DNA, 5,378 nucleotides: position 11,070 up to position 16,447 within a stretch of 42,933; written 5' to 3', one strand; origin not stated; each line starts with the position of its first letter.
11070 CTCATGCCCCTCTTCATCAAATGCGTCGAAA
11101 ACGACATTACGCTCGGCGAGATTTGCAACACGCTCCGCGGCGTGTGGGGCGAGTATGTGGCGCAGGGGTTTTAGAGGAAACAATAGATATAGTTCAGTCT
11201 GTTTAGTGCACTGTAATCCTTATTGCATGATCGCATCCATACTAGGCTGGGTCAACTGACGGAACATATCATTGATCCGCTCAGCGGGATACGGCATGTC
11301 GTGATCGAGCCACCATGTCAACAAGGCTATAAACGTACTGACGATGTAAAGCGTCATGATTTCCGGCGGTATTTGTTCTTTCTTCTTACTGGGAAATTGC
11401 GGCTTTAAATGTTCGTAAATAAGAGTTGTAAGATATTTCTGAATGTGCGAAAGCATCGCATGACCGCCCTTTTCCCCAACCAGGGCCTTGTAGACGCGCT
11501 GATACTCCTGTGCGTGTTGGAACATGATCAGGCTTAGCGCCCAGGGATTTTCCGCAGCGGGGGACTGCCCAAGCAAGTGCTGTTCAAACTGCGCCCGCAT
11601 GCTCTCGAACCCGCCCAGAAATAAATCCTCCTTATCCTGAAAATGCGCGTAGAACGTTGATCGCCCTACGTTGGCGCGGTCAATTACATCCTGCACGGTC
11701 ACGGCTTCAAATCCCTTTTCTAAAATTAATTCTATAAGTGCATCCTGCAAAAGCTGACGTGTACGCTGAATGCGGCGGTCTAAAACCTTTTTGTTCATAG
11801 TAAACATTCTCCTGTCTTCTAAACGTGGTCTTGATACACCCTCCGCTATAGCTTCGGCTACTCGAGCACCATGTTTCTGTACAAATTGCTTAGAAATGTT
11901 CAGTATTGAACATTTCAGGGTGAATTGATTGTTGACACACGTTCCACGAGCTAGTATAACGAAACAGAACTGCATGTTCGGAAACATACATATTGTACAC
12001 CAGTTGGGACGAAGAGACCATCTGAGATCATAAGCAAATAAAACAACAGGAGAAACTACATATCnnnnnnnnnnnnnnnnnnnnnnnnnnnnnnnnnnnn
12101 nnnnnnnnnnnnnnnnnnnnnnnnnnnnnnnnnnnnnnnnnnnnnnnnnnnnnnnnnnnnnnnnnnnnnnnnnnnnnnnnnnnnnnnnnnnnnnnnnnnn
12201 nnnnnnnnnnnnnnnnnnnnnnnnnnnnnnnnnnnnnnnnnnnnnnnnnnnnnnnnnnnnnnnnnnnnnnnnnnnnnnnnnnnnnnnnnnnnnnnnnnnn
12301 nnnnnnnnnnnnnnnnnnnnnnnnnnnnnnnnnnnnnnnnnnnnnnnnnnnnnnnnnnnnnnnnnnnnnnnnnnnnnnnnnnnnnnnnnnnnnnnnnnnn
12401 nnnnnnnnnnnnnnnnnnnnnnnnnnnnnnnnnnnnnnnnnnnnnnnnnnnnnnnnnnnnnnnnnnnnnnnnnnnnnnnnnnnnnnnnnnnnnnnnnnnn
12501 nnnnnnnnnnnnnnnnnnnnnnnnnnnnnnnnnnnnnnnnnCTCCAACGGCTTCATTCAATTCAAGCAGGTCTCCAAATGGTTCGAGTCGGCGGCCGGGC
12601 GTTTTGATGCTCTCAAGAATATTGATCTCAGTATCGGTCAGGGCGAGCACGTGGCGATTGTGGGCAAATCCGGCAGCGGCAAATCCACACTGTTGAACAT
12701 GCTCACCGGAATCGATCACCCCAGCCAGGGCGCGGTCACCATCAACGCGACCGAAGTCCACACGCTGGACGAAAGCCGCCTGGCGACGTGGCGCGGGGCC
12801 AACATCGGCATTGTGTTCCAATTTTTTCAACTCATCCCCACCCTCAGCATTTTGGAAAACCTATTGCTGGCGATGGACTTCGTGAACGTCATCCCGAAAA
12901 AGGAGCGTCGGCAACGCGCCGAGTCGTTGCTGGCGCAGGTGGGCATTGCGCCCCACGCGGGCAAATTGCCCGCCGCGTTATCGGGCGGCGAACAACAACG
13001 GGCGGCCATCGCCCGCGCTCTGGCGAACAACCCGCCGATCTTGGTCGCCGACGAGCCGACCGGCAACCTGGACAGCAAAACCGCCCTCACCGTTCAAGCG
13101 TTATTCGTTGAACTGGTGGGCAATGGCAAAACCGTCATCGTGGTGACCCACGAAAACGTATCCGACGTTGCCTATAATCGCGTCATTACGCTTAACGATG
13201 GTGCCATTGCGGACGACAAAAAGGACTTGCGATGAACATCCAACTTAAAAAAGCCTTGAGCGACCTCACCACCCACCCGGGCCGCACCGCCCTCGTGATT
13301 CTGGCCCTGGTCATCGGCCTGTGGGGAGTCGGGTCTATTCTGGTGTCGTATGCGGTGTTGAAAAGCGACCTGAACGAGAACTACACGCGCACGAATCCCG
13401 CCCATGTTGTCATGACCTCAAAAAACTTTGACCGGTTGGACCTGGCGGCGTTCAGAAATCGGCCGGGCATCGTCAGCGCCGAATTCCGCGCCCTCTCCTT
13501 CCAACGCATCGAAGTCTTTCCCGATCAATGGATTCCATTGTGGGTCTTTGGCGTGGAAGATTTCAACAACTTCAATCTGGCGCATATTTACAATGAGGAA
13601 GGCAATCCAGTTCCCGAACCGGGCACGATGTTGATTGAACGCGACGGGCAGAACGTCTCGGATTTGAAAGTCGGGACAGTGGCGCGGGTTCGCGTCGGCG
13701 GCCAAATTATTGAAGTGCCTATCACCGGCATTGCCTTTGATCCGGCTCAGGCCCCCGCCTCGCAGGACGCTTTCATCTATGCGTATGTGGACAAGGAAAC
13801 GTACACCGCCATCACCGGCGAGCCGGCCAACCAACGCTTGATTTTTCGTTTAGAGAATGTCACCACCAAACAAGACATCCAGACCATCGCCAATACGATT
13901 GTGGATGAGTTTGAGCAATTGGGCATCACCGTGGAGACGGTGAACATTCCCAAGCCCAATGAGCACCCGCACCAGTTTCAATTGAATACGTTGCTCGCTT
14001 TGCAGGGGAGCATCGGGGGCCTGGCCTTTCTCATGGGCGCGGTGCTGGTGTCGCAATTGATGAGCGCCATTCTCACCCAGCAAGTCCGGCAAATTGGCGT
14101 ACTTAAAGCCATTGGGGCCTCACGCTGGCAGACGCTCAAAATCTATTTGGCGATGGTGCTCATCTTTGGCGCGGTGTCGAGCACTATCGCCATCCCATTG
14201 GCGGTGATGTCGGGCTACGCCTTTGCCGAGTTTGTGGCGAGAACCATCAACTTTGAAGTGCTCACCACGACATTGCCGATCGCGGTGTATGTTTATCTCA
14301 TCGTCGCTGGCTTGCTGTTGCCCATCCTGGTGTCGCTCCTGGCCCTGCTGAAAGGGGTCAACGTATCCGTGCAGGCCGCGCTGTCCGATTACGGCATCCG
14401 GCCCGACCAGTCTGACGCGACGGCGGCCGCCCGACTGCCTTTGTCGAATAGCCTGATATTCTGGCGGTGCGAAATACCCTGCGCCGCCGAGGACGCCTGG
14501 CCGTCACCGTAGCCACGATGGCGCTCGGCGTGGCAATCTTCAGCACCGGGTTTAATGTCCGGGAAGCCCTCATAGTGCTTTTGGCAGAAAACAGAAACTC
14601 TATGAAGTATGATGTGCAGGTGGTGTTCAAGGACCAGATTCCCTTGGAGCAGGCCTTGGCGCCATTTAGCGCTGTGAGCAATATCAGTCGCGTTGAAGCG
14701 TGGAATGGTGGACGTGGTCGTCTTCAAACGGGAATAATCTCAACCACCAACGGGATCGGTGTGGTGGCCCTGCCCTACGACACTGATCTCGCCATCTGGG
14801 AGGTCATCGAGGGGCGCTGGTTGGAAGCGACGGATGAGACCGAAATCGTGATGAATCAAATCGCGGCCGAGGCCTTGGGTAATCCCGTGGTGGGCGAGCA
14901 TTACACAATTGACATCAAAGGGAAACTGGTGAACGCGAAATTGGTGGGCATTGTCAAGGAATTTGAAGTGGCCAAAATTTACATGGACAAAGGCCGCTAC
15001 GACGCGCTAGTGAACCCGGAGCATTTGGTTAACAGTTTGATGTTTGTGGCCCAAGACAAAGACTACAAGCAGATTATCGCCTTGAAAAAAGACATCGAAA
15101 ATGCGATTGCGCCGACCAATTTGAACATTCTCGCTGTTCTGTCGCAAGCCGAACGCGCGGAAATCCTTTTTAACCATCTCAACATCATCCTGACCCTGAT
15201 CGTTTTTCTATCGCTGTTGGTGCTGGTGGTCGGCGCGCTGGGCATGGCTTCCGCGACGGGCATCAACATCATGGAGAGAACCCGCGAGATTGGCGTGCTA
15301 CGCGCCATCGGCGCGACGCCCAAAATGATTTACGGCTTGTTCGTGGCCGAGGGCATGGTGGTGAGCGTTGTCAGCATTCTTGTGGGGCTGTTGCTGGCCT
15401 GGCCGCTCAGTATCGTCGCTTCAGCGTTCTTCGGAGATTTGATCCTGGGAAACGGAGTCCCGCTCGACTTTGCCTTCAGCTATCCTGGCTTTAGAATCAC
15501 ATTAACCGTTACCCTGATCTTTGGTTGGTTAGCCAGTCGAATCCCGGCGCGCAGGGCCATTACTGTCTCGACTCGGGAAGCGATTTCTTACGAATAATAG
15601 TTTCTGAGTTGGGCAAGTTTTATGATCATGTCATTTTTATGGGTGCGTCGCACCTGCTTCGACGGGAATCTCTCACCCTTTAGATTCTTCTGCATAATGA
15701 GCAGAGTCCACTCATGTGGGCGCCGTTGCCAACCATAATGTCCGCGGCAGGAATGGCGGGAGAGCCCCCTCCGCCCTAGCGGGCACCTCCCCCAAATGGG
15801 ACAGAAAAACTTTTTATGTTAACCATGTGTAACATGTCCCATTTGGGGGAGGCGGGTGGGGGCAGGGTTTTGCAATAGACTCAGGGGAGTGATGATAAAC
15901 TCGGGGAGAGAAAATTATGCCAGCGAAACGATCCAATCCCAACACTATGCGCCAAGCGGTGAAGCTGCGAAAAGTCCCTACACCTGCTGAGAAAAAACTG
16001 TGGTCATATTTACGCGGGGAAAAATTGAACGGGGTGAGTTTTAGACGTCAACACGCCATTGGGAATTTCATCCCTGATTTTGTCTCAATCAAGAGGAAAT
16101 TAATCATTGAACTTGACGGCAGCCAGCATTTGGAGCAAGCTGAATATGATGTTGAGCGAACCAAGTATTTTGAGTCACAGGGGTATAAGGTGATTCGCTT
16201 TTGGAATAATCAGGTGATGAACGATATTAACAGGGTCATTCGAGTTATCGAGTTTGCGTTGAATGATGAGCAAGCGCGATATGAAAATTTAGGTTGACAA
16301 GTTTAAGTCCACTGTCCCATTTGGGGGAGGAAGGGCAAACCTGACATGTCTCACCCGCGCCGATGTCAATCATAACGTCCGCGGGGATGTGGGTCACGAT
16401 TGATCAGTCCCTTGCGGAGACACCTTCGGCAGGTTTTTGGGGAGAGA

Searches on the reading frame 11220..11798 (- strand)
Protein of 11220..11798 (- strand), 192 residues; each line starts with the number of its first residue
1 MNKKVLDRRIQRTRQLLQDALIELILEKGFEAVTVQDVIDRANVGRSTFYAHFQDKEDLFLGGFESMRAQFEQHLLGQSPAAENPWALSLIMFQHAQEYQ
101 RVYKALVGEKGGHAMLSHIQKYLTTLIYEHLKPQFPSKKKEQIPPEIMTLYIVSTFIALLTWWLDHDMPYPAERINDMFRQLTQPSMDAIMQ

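Call 39: find_encoding_contigs(protein=window:11220-11798:-, flank=4000, max_places=10)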
Protein window:11220-11798:- (192 aa): 5 contigs read that carry it; 2 places shown.
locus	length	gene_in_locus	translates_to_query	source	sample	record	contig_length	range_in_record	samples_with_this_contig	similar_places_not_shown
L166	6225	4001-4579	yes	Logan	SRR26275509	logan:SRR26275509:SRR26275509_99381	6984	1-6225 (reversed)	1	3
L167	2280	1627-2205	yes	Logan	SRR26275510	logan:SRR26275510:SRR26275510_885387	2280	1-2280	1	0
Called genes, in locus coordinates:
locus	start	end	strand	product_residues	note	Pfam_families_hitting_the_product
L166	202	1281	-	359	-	PF02687:FtsX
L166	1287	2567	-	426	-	PF02687:FtsX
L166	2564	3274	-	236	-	PF00350:Dynamin_N (faint), PF13555:AAA_29 (faint), PF00005:ABC_tran, PF02463:SMC_N (faint), PF13304:AAA_21 (faint)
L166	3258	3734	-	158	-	-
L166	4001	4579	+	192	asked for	PF00440:TetR_N, PF14278:TetR_C_8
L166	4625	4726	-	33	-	-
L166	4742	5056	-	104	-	PF05016:ParE_toxin (faint)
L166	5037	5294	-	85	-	PF18506:RelB-like (faint)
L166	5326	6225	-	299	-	?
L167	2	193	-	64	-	?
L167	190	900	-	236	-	PF00350:Dynamin_N (faint), PF13555:AAA_29 (faint), PF00005:ABC_tran, PF02463:SMC_N (faint), PF13304:AAA_21 (faint)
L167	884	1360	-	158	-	-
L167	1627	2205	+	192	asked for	PF00440:TetR_N, PF14278:TetR_C_8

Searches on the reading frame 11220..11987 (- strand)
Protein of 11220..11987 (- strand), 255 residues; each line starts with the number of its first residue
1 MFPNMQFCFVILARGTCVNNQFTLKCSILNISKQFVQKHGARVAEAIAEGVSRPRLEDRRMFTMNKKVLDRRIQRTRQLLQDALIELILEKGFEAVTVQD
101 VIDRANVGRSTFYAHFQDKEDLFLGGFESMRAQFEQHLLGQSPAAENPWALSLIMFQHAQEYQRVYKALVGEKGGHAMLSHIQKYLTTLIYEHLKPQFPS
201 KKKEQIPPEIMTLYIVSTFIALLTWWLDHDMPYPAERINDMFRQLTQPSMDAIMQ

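Call 5: search_protein_families(library=pfam, proteins=[window:11220-11987:-], max_evalue=0.01)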
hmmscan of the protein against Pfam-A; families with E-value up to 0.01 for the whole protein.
window:11220-11987:- (255 aa): 2 families
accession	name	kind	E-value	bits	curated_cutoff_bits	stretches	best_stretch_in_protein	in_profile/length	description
PF00440.29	TetR_N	-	3e-14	53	24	1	82-124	3-45/47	Bacterial regulatory proteins, tetR family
PF14278.11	TetR_C_8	-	5.5e-12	46.1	26.1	1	153-246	8-101/103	Transcriptional regulator C-terminal region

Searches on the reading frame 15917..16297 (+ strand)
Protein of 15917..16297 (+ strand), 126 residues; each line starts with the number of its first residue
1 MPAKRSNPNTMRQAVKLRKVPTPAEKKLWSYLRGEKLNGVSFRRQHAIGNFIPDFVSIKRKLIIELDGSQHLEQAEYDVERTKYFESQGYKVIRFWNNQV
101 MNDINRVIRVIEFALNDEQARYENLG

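Call 53: search_protein_families(library=ncbifam, proteins=[window:15917-16297:+], max_evalue=0.001)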
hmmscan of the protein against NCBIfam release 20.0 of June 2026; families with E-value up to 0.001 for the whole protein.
window:15917-16297:+ (126 aa): 2 families
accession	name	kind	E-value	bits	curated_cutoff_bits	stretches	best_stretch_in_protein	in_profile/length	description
NF007294.0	PRK09767.1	equivalog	4.6e-26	91.2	218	1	13-118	8-113/117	DUF559 domain-containing protein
TIGR00632.1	vsr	subfamily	0.00064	20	97.85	0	10-69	13-66/119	DNA mismatch endonuclease Vsr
